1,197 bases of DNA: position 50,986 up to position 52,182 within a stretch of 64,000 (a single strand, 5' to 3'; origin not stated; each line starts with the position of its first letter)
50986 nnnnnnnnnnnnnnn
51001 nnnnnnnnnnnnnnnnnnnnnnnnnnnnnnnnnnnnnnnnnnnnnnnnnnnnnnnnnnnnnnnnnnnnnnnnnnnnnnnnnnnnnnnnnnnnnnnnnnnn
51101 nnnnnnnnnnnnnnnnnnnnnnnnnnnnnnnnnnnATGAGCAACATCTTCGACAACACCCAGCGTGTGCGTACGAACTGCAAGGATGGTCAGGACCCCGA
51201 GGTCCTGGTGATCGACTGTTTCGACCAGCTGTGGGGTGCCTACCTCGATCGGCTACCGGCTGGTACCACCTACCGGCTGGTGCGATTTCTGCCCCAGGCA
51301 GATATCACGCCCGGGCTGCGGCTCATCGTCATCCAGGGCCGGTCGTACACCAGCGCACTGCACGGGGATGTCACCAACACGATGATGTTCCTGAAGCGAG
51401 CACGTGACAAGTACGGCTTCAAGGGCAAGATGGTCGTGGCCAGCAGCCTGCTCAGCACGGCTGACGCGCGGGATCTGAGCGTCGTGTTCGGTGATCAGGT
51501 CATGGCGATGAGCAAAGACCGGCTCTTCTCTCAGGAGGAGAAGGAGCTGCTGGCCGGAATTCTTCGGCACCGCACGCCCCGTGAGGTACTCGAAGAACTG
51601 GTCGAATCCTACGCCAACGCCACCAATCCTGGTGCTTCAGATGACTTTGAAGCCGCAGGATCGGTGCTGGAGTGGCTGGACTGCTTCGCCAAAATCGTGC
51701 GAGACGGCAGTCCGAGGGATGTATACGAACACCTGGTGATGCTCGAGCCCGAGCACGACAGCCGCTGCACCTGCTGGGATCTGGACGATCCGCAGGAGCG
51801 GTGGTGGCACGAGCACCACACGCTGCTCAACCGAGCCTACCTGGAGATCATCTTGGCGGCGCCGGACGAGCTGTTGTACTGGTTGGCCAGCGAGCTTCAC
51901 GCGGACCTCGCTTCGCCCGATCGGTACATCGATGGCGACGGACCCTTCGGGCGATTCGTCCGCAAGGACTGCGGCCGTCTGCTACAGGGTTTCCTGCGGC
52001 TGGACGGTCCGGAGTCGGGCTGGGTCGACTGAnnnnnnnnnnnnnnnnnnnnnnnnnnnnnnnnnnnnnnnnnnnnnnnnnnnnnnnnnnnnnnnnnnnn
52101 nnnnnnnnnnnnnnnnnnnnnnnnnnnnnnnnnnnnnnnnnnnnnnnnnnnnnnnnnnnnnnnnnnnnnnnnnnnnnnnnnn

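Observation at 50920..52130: Self-contained module: near-consensus promoter, long leader and a GC3-rich 298-aa orphan closed by two terminators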

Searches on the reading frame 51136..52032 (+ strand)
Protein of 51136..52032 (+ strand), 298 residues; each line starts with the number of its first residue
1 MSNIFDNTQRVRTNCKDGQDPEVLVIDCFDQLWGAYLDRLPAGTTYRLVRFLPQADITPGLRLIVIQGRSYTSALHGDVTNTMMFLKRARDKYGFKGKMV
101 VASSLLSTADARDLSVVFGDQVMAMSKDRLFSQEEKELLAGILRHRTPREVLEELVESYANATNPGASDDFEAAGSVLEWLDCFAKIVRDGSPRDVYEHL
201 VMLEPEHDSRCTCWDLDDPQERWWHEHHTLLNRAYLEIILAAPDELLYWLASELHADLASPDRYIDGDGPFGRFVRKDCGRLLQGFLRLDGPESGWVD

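Call 5: search_protein_families(library=pfam, proteins=[window:51136-52032:+], max_evalue=1)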
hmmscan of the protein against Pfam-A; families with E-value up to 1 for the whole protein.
window:51136-52032:+ (298 aa): 0 families

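Call 7: find_homologous_proteins(query=window:51136-52032:+)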
Query window:51136-52032:+ (298 aa): 1 proteins with E <= 0.001 among 1459 candidates.
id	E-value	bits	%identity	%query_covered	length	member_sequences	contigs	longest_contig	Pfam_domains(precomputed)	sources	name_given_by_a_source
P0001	1.3e-203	693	100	100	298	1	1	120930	-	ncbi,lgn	-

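Call 11: find_encoding_contigs(protein=P0001, flank=10000)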
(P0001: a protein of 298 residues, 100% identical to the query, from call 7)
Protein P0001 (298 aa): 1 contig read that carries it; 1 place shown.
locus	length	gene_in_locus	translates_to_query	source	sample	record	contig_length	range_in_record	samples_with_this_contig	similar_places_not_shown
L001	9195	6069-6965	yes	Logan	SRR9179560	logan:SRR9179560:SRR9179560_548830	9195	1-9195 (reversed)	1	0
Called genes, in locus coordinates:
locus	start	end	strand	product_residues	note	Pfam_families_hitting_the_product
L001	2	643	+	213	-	?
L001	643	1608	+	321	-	PF00294:PfkB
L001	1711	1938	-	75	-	-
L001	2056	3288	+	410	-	-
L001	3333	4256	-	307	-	-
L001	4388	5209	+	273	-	PF01978:TrmB (weak)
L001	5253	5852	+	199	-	PF18306:LDcluster4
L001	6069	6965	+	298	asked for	-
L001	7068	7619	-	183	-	-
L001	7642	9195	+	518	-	?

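Call 14: search_protein_families(library=phrogs, proteins=[window:51136-52032:+], max_evalue=1)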
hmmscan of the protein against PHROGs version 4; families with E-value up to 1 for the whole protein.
window:51136-52032:+ (298 aa): 0 families

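Call 15: search_protein_families(library=ncbifam, proteins=[window:51136-52032:+], max_evalue=1)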
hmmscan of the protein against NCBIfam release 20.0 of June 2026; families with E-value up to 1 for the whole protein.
window:51136-52032:+ (298 aa): 0 families

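Call 16: search_protein_families(library=padloc, proteins=[window:51136-52032:+], max_evalue=1)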
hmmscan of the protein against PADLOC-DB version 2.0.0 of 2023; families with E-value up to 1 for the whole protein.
window:51136-52032:+ (298 aa): 0 families

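Call 17: search_protein_representatives(protein=window:51136-52032:+)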
Query: 298 residues. Proteins with E-value up to 0.001 (for the whole library): 34; up to 1e-10: 11; up to 1e-30: 1. The best 34 are listed.
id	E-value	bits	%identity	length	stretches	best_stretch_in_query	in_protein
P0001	4.2e-204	693.0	100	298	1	1-298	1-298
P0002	1.4e-21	93.5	33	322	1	8-288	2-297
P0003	6.3e-20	88.1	34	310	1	20-297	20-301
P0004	1.0e-16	77.6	34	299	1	7-289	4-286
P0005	1.2e-13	67.5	32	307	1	11-297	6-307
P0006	1.4e-13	67.3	42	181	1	171-277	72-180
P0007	2.6e-13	66.4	31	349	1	81-296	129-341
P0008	2.6e-12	63.1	37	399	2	173-297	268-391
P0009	2.0e-11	60.2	50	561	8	196-218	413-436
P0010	4.9e-11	58.9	28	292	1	18-242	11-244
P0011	9.6e-11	57.9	29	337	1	20-297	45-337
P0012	3.3e-09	52.9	40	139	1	174-297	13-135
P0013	7.9e-09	51.7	31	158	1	160-297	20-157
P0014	9.8e-09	51.4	41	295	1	174-297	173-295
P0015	1.0e-08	51.3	41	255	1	171-297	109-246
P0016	1.2e-08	51.0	30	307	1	10-296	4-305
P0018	2.4e-08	50.1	34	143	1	175-297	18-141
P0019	5.1e-08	49.0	39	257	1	175-297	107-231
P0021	9.3e-08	48.1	36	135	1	176-290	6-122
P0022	2.3e-07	46.8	36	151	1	176-297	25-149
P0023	1.1e-06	44.6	33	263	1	131-297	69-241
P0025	2.3e-06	43.6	34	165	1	176-298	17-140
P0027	1.3e-05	41.1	34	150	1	175-297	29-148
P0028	1.3e-05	41.1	32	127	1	175-296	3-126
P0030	1.6e-04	37.5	36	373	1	172-297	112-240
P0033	4.6e-04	36.0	28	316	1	21-298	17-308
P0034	5.1e-04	35.9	34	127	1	177-298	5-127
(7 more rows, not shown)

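Call 18: search_dna_similar(query=window:51136-52032:+, collection=phages, mode=protein, max_evalue=1)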
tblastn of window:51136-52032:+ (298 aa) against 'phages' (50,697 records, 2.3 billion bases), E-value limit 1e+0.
Records with a match: 1; places in all: 1; records where one place covers at least 80% of the query: 0.
Best place of each record, by identity: <60% 1.
By first word of the organism name: Bacteriophage 1.
By host as written in the record: - 1.
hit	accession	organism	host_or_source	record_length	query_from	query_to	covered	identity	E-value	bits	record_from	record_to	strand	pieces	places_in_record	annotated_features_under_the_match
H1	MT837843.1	Bacteriophage sp.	human fecal samples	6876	75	169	32%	32.7%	6e-1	38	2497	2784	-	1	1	record has no annotation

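Call 19: search_dna_similar(query=window:51136-52032:+, collection=plasmids, mode=protein, max_evalue=1)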
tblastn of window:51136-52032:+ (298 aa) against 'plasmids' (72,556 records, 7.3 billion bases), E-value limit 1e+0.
No match.

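Call 21: predict_structure(protein=window:51136-52032:+)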
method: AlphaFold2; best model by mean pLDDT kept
length: 298 residues; sequences in the alignment: 1
mean_pLDDT: 46.2   pTM: 0.36
mean pLDDT of the five models: 46.2, 44.8, 39.6, 37.2, 34.9
residues with pLDDT >= 90: 0; 70-90: 1; 50-70: 99; < 50: 198
segments of 3 or more residues with pLDDT < 50: 1-81, 92-149, 161-163, 165-175, 202-214, 278-298
pLDDT, mean of each block of 10 residues (from residue 1): 33 41 40 44 36 36 41 41 52 47 37 40 37 40 41 51 47 52 63 63 42 47 53 57 60 59 52 50 47 36
secondary structure, 60 per line:
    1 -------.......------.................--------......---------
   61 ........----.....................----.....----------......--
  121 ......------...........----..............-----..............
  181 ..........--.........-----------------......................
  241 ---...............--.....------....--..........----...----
elements in order: H8-14 H21-37 E46-51 E61-68 H73-93 E98-102 E113-118 E121-126 H133-143 H148-161 H167-190 H193-201 H219-240 H244-258 H261-265 H272-275 H278-287
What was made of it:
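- Tried and rejected: The single-sequence AlphaFold model was unusable (pLDDT 46; call 21).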

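Call 23: find_homologous_proteins(query=A1)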
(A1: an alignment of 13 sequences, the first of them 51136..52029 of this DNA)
Query A1 (13 sequences) (298 aa, profile of the alignment): 2 proteins with E <= 0.001 among 8000 candidates.
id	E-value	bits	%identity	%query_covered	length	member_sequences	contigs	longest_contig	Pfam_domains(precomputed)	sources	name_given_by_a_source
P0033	2.9e-96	341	26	93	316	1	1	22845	-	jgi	jgi:hypothetical protein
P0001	5.9e-87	310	100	100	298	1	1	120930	-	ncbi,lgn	-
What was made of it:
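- Tried and rejected: The word-index protein search with the single protein and with the family profile found only the query itself and P0033 (calls 7, 23).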

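Call 24: find_encoding_contigs(protein=P0033, flank=10000)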
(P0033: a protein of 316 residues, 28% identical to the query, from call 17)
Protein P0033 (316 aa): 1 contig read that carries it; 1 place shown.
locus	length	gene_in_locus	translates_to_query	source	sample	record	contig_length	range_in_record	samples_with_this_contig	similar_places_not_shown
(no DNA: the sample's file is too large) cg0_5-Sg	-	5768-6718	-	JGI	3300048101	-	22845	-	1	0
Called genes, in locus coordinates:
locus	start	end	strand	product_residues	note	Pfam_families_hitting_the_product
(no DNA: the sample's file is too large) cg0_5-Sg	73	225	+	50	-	-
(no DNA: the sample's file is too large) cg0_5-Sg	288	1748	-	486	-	PF00479:G6PD_N, PF02781:G6PD_C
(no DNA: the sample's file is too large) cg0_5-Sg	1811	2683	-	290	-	PF03446:NAD_binding_2, PF00393:6PGD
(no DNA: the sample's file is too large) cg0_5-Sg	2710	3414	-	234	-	PF01182:Glucosamine_iso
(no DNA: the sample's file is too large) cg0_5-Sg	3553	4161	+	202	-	-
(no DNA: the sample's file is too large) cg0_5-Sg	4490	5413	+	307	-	-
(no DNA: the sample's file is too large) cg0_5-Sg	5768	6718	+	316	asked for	-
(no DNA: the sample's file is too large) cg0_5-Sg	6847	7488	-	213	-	-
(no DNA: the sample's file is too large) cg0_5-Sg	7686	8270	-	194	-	PF04307:YdjM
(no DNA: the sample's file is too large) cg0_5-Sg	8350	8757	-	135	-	PF00156:Pribosyltran (weak)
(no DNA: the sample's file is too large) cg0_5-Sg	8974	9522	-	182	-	PF00293:NUDIX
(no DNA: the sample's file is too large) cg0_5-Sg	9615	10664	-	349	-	PF00487:FA_desaturase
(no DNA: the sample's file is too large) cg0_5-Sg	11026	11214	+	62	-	PF09527:ATPase_gene1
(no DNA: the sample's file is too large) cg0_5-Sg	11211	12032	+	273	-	PF00119:ATP-synt_A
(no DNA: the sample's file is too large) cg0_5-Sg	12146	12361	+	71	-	PF00137:ATP-synt_C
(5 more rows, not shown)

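Call 25: find_encoding_contigs(protein=P0002, flank=10000)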
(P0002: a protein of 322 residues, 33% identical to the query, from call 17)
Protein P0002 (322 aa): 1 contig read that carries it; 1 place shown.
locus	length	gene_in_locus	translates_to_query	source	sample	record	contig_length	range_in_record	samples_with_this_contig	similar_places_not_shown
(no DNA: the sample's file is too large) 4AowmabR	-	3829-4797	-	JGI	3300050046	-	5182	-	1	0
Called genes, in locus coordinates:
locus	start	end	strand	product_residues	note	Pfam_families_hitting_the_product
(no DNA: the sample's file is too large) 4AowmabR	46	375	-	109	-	PF02033:RBFA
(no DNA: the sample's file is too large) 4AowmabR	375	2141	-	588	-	PF04760:IF2_N, PF00009:GTP_EFTU, PF00071:Ras (weak), PF01926:MMR_HSR1, PF22042:EF-G_D2, PF11987:IF-2, PF03144:GTP_EFTU_D2 (weak)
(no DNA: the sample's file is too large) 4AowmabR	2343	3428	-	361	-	PF00575:S1, PF13509:S1_2 (faint), PF23459:S1_RRP5 (faint), PF21710:Spt6_S1 (faint), PF24685:OB_RRP5_4th (faint), PF00575:S1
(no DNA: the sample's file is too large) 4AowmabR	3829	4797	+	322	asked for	-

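Call 29: search_protein_families(library=pfam, alignment_id=A2, max_evalue=0.1)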
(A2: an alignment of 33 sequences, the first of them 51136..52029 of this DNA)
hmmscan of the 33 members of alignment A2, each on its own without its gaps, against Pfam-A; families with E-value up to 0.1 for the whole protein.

A. member 1, window:51136-52029:+ (298 aa): 0 families

B. families by the number of members that match (of 33 scanned): 7 families
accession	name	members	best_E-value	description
PF16859.10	TetR_C_11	1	0.0046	Tetracyclin repressor-like, C-terminal domain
PF04434.22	SWIM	1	0.0092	SWIM zinc finger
PF07057.17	TraI_C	1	0.01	DNA helicase TraI, C-terminal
PF14076.12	DUF4258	1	0.05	Domain of unknown function (DUF4258)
PF09722.15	Xre_MbcA_ParS_C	1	0.07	Antitoxin Xre/MbcA/ParS C-terminal toxin-binding domain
PF05955.16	Herpes_gp2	1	0.07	Equine herpesvirus glycoprotein gp2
PF25406.1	PH_31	1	0.073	PH-like domain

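Call 30: search_solved_structures(query=A2, max_evalue=10)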
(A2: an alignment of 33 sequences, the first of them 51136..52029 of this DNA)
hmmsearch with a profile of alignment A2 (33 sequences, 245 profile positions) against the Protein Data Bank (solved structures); distinct sequences matched with E-value up to 10: 3.
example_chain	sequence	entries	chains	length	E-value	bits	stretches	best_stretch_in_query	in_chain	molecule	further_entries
6p6p_A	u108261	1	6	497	0.31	14.4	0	125-169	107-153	Hemagglutinin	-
9qwr_A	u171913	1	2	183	3.2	11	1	43-133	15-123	MICOS complex subunit MIC60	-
8rz0_A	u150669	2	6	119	3.6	10.9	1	60-136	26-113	RH5-34EM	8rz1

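Call 34: predict_structure(alignment_id=A2)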
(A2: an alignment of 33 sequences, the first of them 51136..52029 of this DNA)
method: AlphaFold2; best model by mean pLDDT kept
length: 298 residues; sequences in the alignment: 33
mean_pLDDT: 89.5   pTM: 0.67
mean pLDDT of the five models: 89.5, 88.1, 87.3, 87.1, 86.7
residues with pLDDT >= 90: 201; 70-90: 78; 50-70: 16; < 50: 3
segments of 3 or more residues with pLDDT < 50: 1-3
pLDDT, mean of each block of 10 residues (from residue 1): 56 95 96 96 95 94 94 82 96 94 95 94 96 91 79 76 68 85 94 96 88 78 88 93 92 98 97 97 94 89
secondary structure, 60 per line:
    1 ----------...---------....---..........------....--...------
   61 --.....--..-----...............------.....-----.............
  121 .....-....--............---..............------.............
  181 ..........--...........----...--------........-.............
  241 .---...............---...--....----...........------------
elements in order: E11-13 E23-26 H30-39 E46-49 E63-67 H79-91 E98-102 H108-121 E122-125 H127-130 H133-144 H148-161 H168-190 H193-203 H219-226 H228-241 H245-259 E263-265 E268-271 H277-286
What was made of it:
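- On CheY-like receiver domain (PF00072): The AlphaFold model (pLDDT 89.5) has strands at 23-26, 46-49, 63-67, 98-102 and 122-125 with intervening helices (call 34).
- The AlphaFold model has pLDDT 89.5 (call 34).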

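Call 35: find_encoding_contigs(protein=P0003, flank=10000)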
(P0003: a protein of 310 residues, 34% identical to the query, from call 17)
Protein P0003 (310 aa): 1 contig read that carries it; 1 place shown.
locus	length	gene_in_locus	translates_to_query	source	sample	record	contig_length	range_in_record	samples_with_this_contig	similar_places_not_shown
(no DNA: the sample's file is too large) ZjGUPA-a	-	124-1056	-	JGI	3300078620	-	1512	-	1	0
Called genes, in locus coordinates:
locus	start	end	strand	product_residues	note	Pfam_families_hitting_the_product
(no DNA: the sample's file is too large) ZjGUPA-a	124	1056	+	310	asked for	-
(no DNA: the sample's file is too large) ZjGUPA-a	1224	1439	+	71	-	-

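Call 36: find_encoding_contigs(protein=P0004, flank=10000)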
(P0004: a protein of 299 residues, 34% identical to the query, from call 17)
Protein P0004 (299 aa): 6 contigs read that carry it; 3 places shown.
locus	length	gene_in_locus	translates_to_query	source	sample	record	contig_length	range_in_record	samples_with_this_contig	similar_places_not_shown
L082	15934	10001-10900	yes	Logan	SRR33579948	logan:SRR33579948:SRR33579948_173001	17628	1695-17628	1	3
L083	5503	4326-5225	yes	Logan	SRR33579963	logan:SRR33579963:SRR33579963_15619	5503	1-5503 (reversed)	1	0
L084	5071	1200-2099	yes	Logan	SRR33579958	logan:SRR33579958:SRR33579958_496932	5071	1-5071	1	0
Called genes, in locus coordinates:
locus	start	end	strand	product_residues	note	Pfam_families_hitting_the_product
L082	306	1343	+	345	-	PF04258:Peptidase_A22B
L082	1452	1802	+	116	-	-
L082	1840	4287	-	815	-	PF02367:TsaE (faint), PF01078:Mg_chelatase (faint), PF12775:AAA_7 (faint), PF13191:AAA_16 (faint), PF00004:AAA, PF07724:AAA_2, PF07728:AAA_5, PF10431:ClpB_D2-small, +5 more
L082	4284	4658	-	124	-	-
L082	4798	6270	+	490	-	-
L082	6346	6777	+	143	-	-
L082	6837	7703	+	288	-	PF02557:VanY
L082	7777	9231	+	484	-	PF12229:PG_binding_4, PF03734:YkuD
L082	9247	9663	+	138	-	PF07883:Cupin_2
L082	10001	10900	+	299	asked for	-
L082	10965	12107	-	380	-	PF00902:TatC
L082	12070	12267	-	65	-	PF02416:TatA_B_E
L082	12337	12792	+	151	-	-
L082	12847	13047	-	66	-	-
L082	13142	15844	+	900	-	PF04851:ResIII, PF00270:DEAD, PF00271:Helicase_C (weak)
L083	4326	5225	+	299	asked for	-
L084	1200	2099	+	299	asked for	-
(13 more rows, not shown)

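Call 40: fold_search(model_id=the predicted structure, library=pdb)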
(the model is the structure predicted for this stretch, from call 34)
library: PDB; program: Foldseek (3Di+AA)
matches with E <= 10: 823; with E <= 0.001: 0
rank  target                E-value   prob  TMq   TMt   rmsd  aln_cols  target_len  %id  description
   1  7btc_D                1.3e-02  0.96  0.25  0.38   6.6       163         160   11  Crystal structure of Rheb Y35N mutant bound to GDP (released 2020-06-17)
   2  8vc9_B                1.8e-02  0.89  0.32  0.26  26.6       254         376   11  Hybrid response regulator LvrB from Leptospira / phosphorylated REC form (released 2024-12-18)
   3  1l5y_B                1.9e-02  0.96  0.27  0.45   7.7       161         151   14  CRYSTAL STRUCTURE OF MG2+ / BEF3-BOUND RECEIVER DOMAIN OF SINORHIZOBIUM MELILOTI DCTD (released 2002-10-23)
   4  4d6x_C                2.7e-02  1.00  0.31  0.68   3.6       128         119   16  Crystal structure of the receiver domain of NtrX from Brucella abortus (released 2015-07-08)
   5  8vc9_C                2.7e-02  0.87  0.32  0.26  26.4       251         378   12  Hybrid response regulator LvrB from Leptospira / phosphorylated REC form (released 2024-12-18)
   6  3cfy                  3.0e-02  1.00  0.32  0.66   4.3       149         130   19  Crystal structure of signal receiver domain of putative Luxo repressor protein from Vibrio parahaemolyticus (released 2008-03-18)
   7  1xtq                  3.0e-02  0.94  0.25  0.39   6.7       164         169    8  Structure of small GTPase human Rheb in complex with GDP (released 2005-03-08)
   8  3crn_B                3.2e-02  1.00  0.28  0.62   8.2       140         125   14  Crystal structure of response regulator receiver domain protein (CheY-like) from Methanospirillum hungatei JF-1 (released 2008-04-22)
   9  8vc9_D                4.2e-02  0.77  0.28  0.23  24.7       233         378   15  Hybrid response regulator LvrB from Leptospira / phosphorylated REC form (released 2024-12-18)
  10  7jkr_B                4.7e-02  0.98  0.30  0.24   4.5       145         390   11  GTP-specific succinyl-CoA synthetase complexed with Mg-GMPPNP, phosphohistidine loop pointing towards nucleotide bindi (released 2021-03-10)
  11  7jj0_D                4.7e-02  0.97  0.30  0.24   4.6       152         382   10  GTP-specific succinyl-CoA synthetase complexed with Mg-GMPPCP (released 2021-03-10)
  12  8vc9_F                4.7e-02  0.69  0.27  0.22  24.8       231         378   15  Hybrid response regulator LvrB from Leptospira / phosphorylated REC form (released 2024-12-18)
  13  8ted_B                5.6e-02  0.63  0.26  0.17  13.0       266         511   10  PorX primitive orthorhombic crystal form (released 2024-04-17)
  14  3kto_A                6.2e-02  1.00  0.30  0.68   3.5       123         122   15  Crystal structure of response regulator receiver protein from Pseudoalteromonas atlantica (released 2009-12-15)
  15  8t75_E                6.2e-02  0.82  0.25  0.38   6.5       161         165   15  Crystal Structure of KRAS4a (GMPPNP) in complex with RAF1 (RBD-CRD) (released 2024-02-14)
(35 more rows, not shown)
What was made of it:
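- On CheY-like receiver domain (PF00072): The compactly aligning Foldseek PDB hits are receiver domains, TM(target) 0.62-0.69 (call 40).
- The Foldseek hits that align compactly are receiver domains (TM 0.62-0.69 on the target, prob 0.96-1.0; call 40).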

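Call 41: fold_search(model_id=the predicted structure, library=viral)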
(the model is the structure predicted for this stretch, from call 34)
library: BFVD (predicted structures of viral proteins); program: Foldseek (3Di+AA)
matches with E <= 10: 383; with E <= 0.001: 0
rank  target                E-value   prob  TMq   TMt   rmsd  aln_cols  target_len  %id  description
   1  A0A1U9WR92            1.0e-02  0.38  0.18  0.19  16.4       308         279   11  (no name in the UniProt tables at hand)
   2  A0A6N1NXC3            4.4e-02  0.99  0.31  0.50  12.7       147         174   13  Histidine protein kinase SLN1 [Tupanvirus deep ocean]
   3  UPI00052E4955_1       5.5e-02  0.20  0.17  0.06  16.8       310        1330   10  (no name look-up for this kind of identifier)
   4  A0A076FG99            9.6e-02  0.12  0.17  0.14  18.5       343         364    8  Uncharacterized protein [Aureococcus anophagefferens virus]
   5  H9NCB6                1.1e-01  0.15  0.20  0.11  18.7       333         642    9  (no name in the UniProt tables at hand)
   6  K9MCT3                1.1e-01  0.30  0.18  0.21  11.9       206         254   11  (no name in the UniProt tables at hand)
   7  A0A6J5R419            1.1e-01  0.13  0.17  0.13  14.3       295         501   10  Prohead protease [uncultured Caudovirales phage]
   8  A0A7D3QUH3            1.2e-01  0.96  0.28  0.39   5.8       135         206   12  Signal transduction response regulator protein receiver domain protein [Fadolivirus FV1/VV64]
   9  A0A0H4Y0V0            1.5e-01  0.09  0.15  0.11  17.1       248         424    8  Hypothetical low complexity protein [Salmon gill poxvirus]
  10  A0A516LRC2            1.6e-01  0.60  0.26  0.43   7.8       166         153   19  (no name in the UniProt tables at hand)
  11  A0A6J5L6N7            2.0e-01  0.51  0.22  0.19   7.5       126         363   14  Uncharacterized protein [uncultured Caudovirales phage]
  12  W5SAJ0                2.2e-01  0.41  0.24  0.33  11.1       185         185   12  Rab-like GTPase [Pithovirus sibericum]
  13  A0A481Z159            2.4e-01  0.72  0.28  0.42  11.5       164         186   12  Uncharacterized protein [Mimivirus LCMiAC01]
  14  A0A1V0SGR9            2.5e-01  0.90  0.28  0.61   4.0       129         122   13  Putative sensor histidine kinase [Hokovirus HKV1]
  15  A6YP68                2.7e-01  0.41  0.22  0.34   6.2       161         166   10  AIG1 protein (Fragment) [Duck hepatitis A virus type 1]
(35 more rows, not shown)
